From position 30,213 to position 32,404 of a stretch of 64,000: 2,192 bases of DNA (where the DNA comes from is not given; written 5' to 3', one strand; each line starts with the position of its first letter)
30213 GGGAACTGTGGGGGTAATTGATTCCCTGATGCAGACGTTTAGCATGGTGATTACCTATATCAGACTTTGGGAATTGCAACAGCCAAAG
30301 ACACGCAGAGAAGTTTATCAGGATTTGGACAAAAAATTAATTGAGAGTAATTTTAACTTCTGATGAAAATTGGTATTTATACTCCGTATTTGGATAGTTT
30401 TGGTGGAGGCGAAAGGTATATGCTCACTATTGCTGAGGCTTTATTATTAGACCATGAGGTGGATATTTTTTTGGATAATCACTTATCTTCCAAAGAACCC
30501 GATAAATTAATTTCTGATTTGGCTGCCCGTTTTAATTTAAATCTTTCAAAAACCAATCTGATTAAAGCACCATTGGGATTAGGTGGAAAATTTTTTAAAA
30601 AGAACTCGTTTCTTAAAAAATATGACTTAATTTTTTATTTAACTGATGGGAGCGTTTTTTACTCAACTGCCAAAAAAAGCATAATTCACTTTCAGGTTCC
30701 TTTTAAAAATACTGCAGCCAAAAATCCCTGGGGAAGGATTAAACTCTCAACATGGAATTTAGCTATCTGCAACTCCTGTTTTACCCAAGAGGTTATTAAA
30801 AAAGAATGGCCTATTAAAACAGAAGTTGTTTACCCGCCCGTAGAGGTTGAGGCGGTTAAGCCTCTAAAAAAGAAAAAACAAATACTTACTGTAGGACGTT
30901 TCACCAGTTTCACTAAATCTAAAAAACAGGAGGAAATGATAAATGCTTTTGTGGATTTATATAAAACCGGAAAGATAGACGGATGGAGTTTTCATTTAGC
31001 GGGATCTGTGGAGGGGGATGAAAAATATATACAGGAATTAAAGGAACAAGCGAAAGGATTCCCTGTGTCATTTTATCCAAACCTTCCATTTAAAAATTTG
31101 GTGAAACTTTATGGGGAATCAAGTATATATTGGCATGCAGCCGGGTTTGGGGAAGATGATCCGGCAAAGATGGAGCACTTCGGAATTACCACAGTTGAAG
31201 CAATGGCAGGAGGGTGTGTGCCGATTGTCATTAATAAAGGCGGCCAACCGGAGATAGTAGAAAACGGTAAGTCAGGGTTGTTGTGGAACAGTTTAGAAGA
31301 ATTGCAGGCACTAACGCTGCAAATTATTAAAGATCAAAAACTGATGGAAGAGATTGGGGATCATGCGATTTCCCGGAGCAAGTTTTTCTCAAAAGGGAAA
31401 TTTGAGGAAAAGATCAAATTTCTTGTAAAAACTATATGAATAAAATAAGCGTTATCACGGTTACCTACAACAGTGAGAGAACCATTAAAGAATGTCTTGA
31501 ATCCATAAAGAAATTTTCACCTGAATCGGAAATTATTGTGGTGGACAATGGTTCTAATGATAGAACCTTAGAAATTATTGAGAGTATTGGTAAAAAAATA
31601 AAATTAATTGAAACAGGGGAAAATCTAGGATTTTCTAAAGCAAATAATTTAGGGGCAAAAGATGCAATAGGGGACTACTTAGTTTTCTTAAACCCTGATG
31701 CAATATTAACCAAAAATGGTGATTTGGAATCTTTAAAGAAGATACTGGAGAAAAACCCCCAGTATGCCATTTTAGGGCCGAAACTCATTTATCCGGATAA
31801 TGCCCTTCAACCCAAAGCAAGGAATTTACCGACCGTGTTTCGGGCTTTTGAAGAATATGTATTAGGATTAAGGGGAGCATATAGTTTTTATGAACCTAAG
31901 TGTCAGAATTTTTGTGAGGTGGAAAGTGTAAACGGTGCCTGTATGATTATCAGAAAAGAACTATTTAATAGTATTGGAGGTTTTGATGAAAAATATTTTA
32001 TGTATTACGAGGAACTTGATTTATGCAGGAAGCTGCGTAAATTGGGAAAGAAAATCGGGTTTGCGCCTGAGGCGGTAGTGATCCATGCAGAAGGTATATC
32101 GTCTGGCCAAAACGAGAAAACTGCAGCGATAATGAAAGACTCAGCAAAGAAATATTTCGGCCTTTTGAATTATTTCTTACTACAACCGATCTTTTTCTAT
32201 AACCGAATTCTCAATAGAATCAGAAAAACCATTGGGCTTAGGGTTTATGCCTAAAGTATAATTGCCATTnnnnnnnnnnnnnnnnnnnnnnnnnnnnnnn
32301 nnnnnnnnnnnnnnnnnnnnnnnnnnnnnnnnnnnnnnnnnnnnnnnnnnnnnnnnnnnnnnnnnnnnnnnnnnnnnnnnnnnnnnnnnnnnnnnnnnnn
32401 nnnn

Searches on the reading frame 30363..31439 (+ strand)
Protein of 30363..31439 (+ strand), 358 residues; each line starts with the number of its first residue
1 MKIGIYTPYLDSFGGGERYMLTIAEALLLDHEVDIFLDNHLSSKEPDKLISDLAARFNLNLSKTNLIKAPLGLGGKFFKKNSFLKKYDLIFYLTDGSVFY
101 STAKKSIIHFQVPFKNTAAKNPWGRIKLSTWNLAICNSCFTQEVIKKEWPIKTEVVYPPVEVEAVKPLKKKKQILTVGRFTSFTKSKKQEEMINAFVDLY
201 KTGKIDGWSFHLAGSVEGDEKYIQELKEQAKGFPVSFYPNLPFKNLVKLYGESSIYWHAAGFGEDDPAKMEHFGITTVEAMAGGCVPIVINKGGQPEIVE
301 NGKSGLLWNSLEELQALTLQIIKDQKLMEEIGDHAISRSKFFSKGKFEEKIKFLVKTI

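Call 4: search_protein_families(library=pfam, proteins=[window:30363-31439:+], max_evalue=0.01)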
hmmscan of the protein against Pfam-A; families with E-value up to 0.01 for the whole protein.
window:30363-31439:+ (358 aa): 5 families
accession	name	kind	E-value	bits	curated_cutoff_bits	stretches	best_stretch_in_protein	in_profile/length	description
PF00534.26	Glycos_transf_1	-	2.4e-21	76.5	26.4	1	169-336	13-170/172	Glycosyl transferases group 1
PF13692.12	Glyco_trans_1_4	-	9.5e-14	52.3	27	1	172-323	2-141/142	Glycosyl transferases group 1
PF13524.12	Glyco_trans_1_2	-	0.00055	20.3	25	1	206-338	13-128/144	Glycosyl transferase-like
PF13439.12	Glyco_transf_4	-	0.00081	19.9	28.5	1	13-163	1-169/170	Glycosyltransferase Family 4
PF15924.11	ALG11_N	-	0.0015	19.1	29.8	0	3-66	4-68/209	ALG11 mannosyltransferase N-terminus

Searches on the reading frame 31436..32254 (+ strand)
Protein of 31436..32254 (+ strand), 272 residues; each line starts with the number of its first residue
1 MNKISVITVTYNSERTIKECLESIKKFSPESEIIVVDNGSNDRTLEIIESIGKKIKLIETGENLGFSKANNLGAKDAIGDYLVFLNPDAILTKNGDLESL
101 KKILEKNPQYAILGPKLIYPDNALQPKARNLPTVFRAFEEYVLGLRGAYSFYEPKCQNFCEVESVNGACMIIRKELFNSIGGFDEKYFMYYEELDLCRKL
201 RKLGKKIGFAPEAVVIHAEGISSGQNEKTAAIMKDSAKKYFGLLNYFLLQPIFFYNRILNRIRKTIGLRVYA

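Call 4: search_protein_families(library=pfam, proteins=[window:31436-32254:+], max_evalue=0.01)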
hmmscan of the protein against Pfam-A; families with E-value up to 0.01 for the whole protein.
window:31436-32254:+ (272 aa): 7 families
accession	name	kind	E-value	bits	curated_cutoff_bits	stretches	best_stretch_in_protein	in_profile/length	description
PF00535.33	Glycos_transf_2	-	1.6e-29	103.4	23.3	1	5-179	1-166/168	Glycosyl transferase family 2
PF10111.15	Glyco_tranf_2_2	-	4e-18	66.3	27.3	1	5-208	1-207/276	Glycosyltransferase like family 2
PF13641.12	Glyco_tranf_2_3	-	3.5e-15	57.1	27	1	4-222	3-216/230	Glycosyltransferase like family 2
PF13712.12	Glyco_tranf_2_5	-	6.5e-07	29.7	27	1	52-227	27-199/210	Glycosyltransferase like family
PF13632.12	Glyco_trans_2_3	-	4.1e-05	23.9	27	1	162-220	69-125/198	Glycosyl transferase family group 2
PF02709.20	Glyco_transf_7C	-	0.0018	18.3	23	1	161-211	15-66/78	N-terminal domain of galactosyltransferase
PF13506.12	Glyco_transf_21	-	0.0089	15.9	21.7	0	158-215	95-152/174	Glycosyl transferase family 21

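Call 20: search_protein_families(library=ncbifam, proteins=[window:31436-32254:+], max_evalue=0.001)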
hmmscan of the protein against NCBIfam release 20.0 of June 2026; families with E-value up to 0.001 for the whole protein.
window:31436-32254:+ (272 aa): 22 families
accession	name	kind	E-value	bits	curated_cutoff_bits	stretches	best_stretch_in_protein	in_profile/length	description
TIGR04283.1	glyco_like_mftF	equivalog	1.6e-22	80.2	182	2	4-106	1-99/221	TIGR04283 family arsenosugar biosynthesis glycosyltransferase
NF041875.1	EPS_EpsD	equivalog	1.7e-21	77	370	1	4-219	1-208/325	exopolysaccharide biosynthesis glycosyltransferase EpsD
TIGR03965.1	mycofact_glyco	equivalog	1.7e-19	70.1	280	1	3-218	75-281/467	mycofactocin biosynthesis glycosyltransferase MftF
TIGR01556.1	rhamnosyltran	subfamily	1.2e-17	64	200.55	1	9-248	1-234/281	rhamnosyltransferase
TIGR03937.1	PgaC_IcaA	equivalog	1.5e-17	63.7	422.3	1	2-111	45-157/407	poly-beta-1,6-N-acetyl-D-glucosamine synthase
NF007482.0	PRK10073.1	equivalog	5.7e-14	51.9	423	1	2-91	6-98/334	glycosyltransferase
NF047683.1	TeichurnBiosyTuaG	equivalog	1.2e-13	51.3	400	1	3-106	7-113/252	teichuronic acid biosynthesis protein TuaG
NF038299.1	EPS_HpsN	equivalog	3.4e-13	49.3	425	1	3-232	2-235/317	hormogonium polysaccharide biosynthesis glycosyltransferase HpsN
NF053739.1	GlytfEpsEBac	equivalog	8e-12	44.7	450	1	3-126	2-129/265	glycosyltransferase EpsE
TIGR03111.1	glyc2_xrt_Gpos1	hypoth_equivalog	6.2e-11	41.7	363.95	1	3-117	50-169/439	TIGR03111 family XrtG-associated glycosyltransferase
NF041394.1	GtaseAglG_Halo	equivalog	7.3e-11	41.9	440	1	3-217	2-215/304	glucosyl-dolichyl phosphate glucuronosyltransferase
NF045692.1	OglycostaseCruG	equivalog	2.1e-10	40.1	600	2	2-52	41-92/386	2'-O-glycosyltransferase CruG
NF038302.1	EPS_HpsE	equivalog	7.7e-09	34.9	300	1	4-178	3-176/307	hormogonium polysaccharide biosynthesis glycosyltransferase HpsE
NF050050.1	ProtGlycPglI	equivalog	1.5e-08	34.4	500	1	1-122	1-125/306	GalNAc(5)-diNAcBac-PP-undecaprenol beta-1,3-glucosyltransferase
NF050113.1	gal_furan_GlfT1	equivalog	1.7e-08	34.2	330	1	6-223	3-212/290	galactofuranosyltransferase GlfT1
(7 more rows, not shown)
